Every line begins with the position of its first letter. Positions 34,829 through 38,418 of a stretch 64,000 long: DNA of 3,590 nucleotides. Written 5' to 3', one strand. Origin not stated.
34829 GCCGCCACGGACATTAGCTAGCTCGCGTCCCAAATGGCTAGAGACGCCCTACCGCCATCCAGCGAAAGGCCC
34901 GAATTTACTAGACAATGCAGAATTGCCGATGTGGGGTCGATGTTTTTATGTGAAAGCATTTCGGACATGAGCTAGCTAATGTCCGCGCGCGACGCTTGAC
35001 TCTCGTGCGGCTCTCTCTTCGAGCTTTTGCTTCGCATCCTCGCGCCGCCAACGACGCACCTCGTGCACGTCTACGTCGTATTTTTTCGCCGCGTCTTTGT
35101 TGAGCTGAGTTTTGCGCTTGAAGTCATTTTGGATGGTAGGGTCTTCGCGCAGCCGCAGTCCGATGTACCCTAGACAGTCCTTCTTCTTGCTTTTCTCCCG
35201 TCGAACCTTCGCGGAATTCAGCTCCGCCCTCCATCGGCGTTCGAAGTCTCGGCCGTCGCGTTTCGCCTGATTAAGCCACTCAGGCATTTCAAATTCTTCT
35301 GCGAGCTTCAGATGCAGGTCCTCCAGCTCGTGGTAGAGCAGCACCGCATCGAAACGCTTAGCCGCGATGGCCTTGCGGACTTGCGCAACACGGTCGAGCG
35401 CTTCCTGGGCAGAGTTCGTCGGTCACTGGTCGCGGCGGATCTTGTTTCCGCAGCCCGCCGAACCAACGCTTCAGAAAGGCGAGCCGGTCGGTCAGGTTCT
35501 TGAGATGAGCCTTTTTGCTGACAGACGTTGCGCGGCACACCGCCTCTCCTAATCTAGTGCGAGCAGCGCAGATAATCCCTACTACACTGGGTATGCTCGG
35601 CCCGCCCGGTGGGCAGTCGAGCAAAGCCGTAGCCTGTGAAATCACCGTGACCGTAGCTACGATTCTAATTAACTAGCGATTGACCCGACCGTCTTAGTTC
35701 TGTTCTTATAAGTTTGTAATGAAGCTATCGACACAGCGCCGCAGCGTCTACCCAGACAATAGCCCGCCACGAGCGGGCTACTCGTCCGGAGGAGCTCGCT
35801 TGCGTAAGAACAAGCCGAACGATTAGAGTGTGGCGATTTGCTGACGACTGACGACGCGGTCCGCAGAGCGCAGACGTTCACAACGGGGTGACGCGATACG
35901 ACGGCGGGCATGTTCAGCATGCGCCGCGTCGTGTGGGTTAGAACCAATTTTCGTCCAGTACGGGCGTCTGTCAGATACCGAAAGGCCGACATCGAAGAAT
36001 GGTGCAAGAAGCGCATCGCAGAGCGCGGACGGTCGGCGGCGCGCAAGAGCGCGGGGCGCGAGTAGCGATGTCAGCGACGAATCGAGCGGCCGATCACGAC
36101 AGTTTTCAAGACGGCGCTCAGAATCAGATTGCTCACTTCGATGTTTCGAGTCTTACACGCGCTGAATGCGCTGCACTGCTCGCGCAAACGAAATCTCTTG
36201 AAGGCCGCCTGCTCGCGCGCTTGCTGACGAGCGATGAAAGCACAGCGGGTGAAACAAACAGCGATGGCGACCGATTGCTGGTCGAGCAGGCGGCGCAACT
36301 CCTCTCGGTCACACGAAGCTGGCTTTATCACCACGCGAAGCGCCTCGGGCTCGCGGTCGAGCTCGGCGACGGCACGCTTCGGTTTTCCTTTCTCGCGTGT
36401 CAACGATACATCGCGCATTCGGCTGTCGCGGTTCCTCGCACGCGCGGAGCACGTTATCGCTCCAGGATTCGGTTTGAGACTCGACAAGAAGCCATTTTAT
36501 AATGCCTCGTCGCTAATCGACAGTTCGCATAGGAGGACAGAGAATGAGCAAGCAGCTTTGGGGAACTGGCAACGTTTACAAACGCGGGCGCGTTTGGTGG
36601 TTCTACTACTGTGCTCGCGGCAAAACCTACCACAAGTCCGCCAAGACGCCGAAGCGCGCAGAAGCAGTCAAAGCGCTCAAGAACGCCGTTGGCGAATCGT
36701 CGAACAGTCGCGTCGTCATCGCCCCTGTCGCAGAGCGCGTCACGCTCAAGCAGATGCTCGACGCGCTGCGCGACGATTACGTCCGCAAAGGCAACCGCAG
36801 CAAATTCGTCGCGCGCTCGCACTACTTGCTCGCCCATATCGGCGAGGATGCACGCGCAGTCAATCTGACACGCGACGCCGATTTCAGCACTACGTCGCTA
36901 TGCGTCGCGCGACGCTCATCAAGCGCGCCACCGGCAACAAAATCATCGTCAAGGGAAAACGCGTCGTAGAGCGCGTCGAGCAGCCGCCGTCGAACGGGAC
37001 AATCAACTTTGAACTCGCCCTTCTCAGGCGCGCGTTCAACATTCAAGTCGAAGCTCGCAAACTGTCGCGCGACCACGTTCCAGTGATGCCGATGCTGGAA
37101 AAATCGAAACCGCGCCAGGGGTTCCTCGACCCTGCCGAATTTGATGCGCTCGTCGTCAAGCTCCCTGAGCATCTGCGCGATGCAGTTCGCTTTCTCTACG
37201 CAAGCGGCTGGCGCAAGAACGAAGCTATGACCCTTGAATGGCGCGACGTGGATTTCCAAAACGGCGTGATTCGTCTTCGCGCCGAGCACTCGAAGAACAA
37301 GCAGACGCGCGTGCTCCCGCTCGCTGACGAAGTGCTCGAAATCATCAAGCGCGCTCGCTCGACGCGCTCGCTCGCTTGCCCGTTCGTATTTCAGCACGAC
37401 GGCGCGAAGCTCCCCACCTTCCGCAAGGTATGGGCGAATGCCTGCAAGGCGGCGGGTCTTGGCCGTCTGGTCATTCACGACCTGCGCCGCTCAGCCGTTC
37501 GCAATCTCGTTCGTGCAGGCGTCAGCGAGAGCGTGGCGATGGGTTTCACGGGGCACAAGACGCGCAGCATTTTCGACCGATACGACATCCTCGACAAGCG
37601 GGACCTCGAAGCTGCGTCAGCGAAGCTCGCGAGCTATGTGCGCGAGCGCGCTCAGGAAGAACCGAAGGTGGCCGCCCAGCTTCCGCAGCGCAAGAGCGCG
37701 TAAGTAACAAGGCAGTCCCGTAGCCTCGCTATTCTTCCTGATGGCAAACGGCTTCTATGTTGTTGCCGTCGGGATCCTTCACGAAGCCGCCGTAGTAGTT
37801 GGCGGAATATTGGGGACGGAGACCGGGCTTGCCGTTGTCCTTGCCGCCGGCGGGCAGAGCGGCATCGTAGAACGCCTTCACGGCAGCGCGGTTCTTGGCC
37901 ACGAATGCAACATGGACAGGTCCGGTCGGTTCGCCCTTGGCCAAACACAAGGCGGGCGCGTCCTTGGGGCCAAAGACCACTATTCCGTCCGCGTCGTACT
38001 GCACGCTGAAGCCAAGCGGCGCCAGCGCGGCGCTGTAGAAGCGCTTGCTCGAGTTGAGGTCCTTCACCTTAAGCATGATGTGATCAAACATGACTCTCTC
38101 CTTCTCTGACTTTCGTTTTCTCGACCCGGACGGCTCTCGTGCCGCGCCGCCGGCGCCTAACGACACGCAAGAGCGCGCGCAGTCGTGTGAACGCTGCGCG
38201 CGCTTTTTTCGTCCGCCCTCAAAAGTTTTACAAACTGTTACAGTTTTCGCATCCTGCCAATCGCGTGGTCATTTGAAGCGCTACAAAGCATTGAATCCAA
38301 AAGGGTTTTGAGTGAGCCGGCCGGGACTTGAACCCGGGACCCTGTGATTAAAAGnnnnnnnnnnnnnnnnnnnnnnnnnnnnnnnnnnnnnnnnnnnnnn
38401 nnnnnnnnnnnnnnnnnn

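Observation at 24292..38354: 14-kb tRNA-Lys island with a phage-satellite-like gene set, not a normal prophage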

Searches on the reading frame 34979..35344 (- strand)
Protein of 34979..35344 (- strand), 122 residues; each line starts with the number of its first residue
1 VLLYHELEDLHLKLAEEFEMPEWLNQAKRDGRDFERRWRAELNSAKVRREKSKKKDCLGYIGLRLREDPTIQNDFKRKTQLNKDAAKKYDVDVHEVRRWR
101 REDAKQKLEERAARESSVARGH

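Call 78: search_protein_families(library=ncbifam, max_evalue=0.01, proteins=[window:34979-35344:-])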
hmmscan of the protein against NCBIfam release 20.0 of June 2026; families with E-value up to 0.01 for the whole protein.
window:34979-35344:- (122 aa): 0 families

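Call 102: search_protein_families(library=padloc, max_evalue=0.001, proteins=[window:34979-35344:-])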
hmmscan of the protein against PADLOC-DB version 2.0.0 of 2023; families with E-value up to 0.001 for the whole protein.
window:34979-35344:- (122 aa): 0 families

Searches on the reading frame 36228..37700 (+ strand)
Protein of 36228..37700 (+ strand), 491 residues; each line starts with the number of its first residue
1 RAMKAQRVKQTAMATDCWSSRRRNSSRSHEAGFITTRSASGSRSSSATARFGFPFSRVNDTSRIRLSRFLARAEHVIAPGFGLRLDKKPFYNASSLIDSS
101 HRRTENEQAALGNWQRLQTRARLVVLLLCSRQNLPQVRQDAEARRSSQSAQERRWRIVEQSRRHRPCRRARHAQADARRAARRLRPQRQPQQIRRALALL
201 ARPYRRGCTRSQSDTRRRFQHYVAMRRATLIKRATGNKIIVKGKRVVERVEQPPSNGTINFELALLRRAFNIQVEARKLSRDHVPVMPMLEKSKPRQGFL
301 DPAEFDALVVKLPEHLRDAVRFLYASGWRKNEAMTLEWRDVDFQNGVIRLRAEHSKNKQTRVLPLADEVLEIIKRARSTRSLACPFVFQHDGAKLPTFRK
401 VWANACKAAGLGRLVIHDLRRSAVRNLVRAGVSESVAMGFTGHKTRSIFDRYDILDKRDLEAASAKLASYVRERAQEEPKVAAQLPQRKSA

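Call 7: search_protein_families(library=pfam, proteins=[window:36228-37700:+], max_evalue=0.01)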
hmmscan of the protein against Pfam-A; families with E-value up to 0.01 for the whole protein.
window:36228-37700:+ (491 aa): 1 family
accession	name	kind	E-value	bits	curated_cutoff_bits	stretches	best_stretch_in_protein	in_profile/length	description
PF00589.27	Phage_integrase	-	1.6e-22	80.6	27.1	1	312-453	20-166/172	Phage integrase family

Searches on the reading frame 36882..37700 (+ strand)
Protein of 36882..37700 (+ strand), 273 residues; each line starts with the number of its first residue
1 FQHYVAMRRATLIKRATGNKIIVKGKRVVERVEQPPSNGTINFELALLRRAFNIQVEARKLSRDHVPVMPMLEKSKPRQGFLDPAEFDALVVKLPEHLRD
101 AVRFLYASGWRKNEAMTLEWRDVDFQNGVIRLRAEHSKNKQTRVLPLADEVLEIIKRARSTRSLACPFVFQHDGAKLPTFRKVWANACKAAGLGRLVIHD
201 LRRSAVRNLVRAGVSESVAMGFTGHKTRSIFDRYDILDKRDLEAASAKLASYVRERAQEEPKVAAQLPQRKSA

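Call 78: search_protein_families(library=ncbifam, max_evalue=0.01, proteins=[window:36882-37700:+])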
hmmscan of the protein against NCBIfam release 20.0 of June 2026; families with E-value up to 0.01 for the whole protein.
window:36882-37700:+ (273 aa): 8 families
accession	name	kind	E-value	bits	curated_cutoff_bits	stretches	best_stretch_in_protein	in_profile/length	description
NF040815.2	recomb_XerA_Arch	equivalog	3.6e-13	49.7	220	1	69-243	84-260/263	site-specific tyrosine recombinase/integron integrase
TIGR02225.1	recomb_XerD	equivalog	1.7e-08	34.2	329.6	1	30-245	52-282/290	site-specific tyrosine recombinase XerD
TIGR02249.1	integrase_gron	subfamily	1.9e-07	30.7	265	1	81-163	101-181/315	integron integrase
TIGR02224.1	recomb_XerC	equivalog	3.5e-07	29.9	335.15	1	30-240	55-280/295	tyrosine recombinase XerC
NF002331.0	PRK01287.1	subfamily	5.2e-06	25.7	371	1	98-159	162-223/365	site-specific tyrosine recombinase XerC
NF001399.0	PRK00283.1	subfamily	6.5e-06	25.6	279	1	33-158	65-193/300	tyrosine recombinase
NF007246.0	PRK09692.1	domain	2.1e-05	23.4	434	1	111-240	248-382/413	integrase domain-containing protein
NF011946.0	PRK15417.1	equivalog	0.00016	21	435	1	94-160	129-197/337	integron integrase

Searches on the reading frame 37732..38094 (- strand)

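Call 78: search_protein_families(library=ncbifam, max_evalue=0.01, proteins=[window:37732-38094:-])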
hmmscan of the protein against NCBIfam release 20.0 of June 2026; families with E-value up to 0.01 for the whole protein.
window:37732-38094:- (121 aa): 5 families
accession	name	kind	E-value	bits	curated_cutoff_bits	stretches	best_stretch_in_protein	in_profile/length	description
NF050074.1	glyox_I_GloA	exception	4.2e-05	23.7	165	0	4-24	3-23/121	lactoylglutathione lyase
NF000495.1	FosK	exception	5.7e-05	23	280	1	4-117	6-111/132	fosfomycin resistance glutathione transferase FosK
TIGR00068.2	glyox_I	equivalog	0.00037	20.4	120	0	3-24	2-23/143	lactoylglutathione lyase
TIGR02295.1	HpaD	equivalog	0.00073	18.8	321.4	0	4-74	6-76/298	3,4-dihydroxyphenylacetate 2,3-dioxygenase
NF050075.1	SMU1112c_YaeR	equivalog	0.0062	16.8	140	0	3-24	4-25/125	SMU1112c/YaeR family gloxylase I-like metalloprotein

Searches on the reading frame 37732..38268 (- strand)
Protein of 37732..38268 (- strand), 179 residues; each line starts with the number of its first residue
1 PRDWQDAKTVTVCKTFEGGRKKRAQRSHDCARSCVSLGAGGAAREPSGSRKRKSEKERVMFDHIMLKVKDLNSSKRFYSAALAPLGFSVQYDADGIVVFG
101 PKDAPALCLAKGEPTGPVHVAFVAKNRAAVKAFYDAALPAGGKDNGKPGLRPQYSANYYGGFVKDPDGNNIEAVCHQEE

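Call 7: search_protein_families(library=pfam, proteins=[window:37732-38268:-], max_evalue=0.01)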
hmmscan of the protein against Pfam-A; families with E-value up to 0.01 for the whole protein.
window:37732-38268:- (179 aa): 2 families
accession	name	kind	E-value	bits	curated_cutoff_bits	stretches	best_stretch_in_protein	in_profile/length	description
PF00903.31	Glyoxalase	-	1.9e-10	41.6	20.6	1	61-172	2-120/121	Glyoxalase/Bleomycin resistance protein/Dioxygenase superfamily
PF18029.7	Glyoxalase_6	-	0.0041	18.2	23.6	0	64-172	2-104/106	Glyoxalase-like domain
